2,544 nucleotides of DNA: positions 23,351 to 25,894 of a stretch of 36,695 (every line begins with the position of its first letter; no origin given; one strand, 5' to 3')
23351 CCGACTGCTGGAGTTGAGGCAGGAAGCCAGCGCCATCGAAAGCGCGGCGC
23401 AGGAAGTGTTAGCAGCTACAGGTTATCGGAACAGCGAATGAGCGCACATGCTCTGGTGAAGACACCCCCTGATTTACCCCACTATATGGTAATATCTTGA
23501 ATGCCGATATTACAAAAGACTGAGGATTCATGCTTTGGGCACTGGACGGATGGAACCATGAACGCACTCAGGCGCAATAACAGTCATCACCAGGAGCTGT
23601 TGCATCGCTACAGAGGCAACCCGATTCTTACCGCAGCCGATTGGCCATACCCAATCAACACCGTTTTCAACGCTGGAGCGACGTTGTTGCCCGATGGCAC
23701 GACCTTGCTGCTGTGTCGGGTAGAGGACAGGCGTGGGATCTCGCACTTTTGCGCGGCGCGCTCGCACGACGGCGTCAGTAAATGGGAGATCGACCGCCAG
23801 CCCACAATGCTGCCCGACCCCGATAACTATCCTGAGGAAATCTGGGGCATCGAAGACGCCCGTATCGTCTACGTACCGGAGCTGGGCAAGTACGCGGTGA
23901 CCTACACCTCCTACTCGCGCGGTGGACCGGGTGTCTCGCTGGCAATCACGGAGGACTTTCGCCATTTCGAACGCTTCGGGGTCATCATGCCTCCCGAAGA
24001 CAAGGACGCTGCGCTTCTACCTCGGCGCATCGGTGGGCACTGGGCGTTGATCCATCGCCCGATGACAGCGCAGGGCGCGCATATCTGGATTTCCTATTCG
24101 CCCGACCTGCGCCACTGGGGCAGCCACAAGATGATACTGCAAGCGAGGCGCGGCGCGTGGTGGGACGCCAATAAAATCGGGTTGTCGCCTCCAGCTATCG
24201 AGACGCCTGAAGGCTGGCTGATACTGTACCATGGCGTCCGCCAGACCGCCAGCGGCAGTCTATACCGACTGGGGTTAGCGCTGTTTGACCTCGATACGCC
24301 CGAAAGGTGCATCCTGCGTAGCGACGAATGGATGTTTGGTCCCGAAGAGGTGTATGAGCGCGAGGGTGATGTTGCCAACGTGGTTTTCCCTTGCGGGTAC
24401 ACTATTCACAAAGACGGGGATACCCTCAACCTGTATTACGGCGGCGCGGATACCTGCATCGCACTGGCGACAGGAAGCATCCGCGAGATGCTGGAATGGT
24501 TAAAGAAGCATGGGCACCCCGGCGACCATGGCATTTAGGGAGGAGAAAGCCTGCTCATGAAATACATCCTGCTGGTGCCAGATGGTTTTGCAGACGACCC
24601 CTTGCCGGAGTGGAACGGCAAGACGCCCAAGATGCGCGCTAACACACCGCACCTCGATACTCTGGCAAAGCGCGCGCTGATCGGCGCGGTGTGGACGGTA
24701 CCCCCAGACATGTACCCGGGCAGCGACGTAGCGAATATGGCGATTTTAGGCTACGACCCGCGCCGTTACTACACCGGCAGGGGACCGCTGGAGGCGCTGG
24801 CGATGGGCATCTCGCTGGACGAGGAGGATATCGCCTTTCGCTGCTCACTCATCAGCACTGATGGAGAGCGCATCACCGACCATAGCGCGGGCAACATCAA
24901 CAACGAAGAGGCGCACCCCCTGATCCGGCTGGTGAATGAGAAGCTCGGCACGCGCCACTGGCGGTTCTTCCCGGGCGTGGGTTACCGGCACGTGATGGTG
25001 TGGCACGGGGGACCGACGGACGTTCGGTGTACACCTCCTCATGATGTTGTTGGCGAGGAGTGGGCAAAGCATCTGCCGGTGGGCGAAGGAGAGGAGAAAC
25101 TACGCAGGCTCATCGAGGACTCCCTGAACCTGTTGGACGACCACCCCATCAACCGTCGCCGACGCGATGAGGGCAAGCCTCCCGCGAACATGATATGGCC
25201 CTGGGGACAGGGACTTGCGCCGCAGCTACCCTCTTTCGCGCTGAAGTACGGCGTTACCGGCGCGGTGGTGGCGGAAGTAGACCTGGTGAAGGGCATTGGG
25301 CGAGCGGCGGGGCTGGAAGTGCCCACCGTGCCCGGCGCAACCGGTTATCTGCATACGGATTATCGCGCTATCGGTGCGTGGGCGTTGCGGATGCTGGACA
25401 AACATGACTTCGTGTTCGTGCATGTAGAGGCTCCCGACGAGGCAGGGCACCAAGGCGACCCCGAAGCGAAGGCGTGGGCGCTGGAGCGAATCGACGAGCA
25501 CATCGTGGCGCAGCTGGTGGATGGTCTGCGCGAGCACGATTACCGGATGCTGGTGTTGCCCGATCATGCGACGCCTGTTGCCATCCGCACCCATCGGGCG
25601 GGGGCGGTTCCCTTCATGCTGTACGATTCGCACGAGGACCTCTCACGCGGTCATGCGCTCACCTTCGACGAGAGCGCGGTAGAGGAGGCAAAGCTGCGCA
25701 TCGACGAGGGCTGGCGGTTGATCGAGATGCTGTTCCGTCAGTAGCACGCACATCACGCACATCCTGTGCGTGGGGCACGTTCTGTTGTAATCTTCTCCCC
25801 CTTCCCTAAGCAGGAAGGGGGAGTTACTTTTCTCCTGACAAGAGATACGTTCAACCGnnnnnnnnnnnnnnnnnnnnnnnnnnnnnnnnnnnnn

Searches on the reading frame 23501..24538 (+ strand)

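Call 46: search_protein_families(library=pfam, proteins=[window:23501-24538:+], max_evalue=0.00001)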
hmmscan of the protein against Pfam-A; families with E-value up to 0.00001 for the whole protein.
window:23501-24538:+ (345 aa): 1 family
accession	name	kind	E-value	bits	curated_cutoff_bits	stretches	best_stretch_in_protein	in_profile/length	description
PF04041.19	Glyco_hydro_130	-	3.6e-52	177.7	26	1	85-335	71-319/320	beta-1,4-mannooligosaccharide phosphorylase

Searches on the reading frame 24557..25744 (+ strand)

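Call 46: search_protein_families(library=pfam, proteins=[window:24557-25744:+], max_evalue=0.00001)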
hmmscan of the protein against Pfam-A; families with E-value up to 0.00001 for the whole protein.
window:24557-25744:+ (395 aa): 3 families
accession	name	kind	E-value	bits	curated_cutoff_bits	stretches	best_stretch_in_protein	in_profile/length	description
PF10143.14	PhosphMutase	-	7.5e-56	189.1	21.5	1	37-199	1-170/170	2,3-bisphosphoglycerate-independent phosphoglycerate mutase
PF01676.23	Metalloenzyme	-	4.7e-40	138.1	24.3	1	1-359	1-224/252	Metalloenzyme superfamily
PF01663.27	Phosphodiest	-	5.8e-07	29.9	23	1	274-337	147-219/342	Type I phosphodiesterase / nucleotide pyrophosphatase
